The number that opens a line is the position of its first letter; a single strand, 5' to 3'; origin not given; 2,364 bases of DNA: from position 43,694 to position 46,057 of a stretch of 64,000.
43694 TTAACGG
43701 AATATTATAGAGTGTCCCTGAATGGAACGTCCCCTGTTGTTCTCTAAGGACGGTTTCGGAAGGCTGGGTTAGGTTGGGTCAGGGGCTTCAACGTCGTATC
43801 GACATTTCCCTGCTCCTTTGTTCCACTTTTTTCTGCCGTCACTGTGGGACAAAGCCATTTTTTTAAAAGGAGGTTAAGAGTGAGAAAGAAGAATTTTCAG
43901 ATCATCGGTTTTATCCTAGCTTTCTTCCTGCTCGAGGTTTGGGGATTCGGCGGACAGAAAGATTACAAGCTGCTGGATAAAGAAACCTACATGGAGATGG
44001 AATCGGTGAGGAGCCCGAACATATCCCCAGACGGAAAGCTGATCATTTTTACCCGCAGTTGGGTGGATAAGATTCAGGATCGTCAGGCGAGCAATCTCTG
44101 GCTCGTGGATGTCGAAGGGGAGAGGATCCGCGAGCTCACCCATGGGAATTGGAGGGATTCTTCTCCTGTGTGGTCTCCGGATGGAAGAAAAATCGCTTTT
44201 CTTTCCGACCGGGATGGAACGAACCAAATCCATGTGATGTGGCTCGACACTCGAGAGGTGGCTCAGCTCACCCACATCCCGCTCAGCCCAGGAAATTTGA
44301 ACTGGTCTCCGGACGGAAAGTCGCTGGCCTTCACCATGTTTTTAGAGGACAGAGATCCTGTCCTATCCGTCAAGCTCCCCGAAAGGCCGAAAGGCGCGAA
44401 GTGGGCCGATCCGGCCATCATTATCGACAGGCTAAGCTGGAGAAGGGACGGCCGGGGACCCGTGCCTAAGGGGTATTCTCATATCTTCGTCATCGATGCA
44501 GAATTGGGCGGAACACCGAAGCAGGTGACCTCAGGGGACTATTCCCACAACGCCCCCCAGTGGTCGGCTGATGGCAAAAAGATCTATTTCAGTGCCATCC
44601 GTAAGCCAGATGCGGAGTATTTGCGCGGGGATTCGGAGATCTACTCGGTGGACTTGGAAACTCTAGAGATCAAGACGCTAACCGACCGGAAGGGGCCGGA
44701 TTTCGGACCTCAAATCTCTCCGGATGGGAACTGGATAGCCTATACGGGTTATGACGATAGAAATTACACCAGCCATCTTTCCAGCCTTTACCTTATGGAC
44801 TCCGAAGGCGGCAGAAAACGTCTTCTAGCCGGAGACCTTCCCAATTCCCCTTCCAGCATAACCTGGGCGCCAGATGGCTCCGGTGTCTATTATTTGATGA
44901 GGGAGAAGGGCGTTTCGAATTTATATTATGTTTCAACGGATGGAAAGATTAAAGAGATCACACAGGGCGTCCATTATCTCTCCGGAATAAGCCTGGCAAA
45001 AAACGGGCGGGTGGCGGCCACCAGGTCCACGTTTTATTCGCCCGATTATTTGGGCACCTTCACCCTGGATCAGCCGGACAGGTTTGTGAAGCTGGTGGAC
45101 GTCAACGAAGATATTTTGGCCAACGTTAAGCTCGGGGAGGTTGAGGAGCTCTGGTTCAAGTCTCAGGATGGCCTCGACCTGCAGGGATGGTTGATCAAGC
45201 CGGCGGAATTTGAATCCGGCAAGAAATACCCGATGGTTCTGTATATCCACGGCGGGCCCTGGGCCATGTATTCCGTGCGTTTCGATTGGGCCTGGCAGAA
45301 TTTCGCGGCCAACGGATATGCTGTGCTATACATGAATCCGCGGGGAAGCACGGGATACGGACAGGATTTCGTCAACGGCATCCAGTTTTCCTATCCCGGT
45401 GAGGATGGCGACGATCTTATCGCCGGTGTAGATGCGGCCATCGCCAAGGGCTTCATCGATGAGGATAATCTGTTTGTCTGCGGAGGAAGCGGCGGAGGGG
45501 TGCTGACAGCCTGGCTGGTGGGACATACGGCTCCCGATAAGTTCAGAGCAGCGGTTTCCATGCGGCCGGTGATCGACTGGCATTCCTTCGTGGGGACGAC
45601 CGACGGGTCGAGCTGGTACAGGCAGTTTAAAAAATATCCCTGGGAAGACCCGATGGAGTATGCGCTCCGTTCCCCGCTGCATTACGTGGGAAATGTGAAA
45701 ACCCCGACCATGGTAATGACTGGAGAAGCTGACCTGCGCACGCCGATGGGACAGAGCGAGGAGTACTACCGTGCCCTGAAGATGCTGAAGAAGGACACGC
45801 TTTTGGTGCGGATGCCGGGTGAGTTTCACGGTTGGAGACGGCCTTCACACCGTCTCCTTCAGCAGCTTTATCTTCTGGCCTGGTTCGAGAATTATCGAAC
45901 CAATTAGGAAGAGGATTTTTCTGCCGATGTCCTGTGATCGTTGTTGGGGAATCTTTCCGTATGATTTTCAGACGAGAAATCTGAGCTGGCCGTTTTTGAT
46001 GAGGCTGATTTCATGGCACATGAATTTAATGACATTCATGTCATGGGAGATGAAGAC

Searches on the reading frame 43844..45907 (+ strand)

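Call 19: search_protein_families(library=ncbifam, proteins=[window:43844-45907:+], max_evalue=0.00001)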
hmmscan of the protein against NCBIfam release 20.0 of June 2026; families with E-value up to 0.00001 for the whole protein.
window:43844-45907:+ (687 aa): 8 families
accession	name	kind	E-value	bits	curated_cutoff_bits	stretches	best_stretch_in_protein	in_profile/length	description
NF053518.1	DipepPtdsDpp5Prph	equivalog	6.8e-91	305.7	900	1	44-684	3-653/655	dipeptidyl-peptidase Dpp5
NF033523.0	lasso_peptidase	equivalog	5.3e-41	141.1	400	2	398-682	344-634/638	Atxe2 family lasso peptide isopeptidase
TIGR02800.1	propeller_TolB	equivalog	4.4e-40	137.9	343.15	2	147-373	194-405/418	Tol-Pal system beta propeller repeat protein TolB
NF002183.0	PRK01029.1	equivalog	2.9e-20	72.7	405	1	57-164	285-388/429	Tol-Pal system protein TolB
NF007511.0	PRK10115.1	equivalog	2.5e-07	29.5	1313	1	389-579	374-561/686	oligopeptidase B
NF050058.1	e_dPHAscl_type1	hypoth_equivalog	1.2e-06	28.2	150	1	446-574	8-136/276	extracellular catalytic domain type 1 short-chain-length polyhydroxyalkanoate depolymerase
NF003124.0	PRK04043.1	equivalog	1.5e-06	27.3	428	0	59-142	239-316/419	Tol-Pal system protein TolB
NF053607.1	CHU_0125_OmpA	equivalog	7.2e-06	24.8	620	0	56-126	222-297/639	CHU_0125 family OmpA-like outer membrane integrity protein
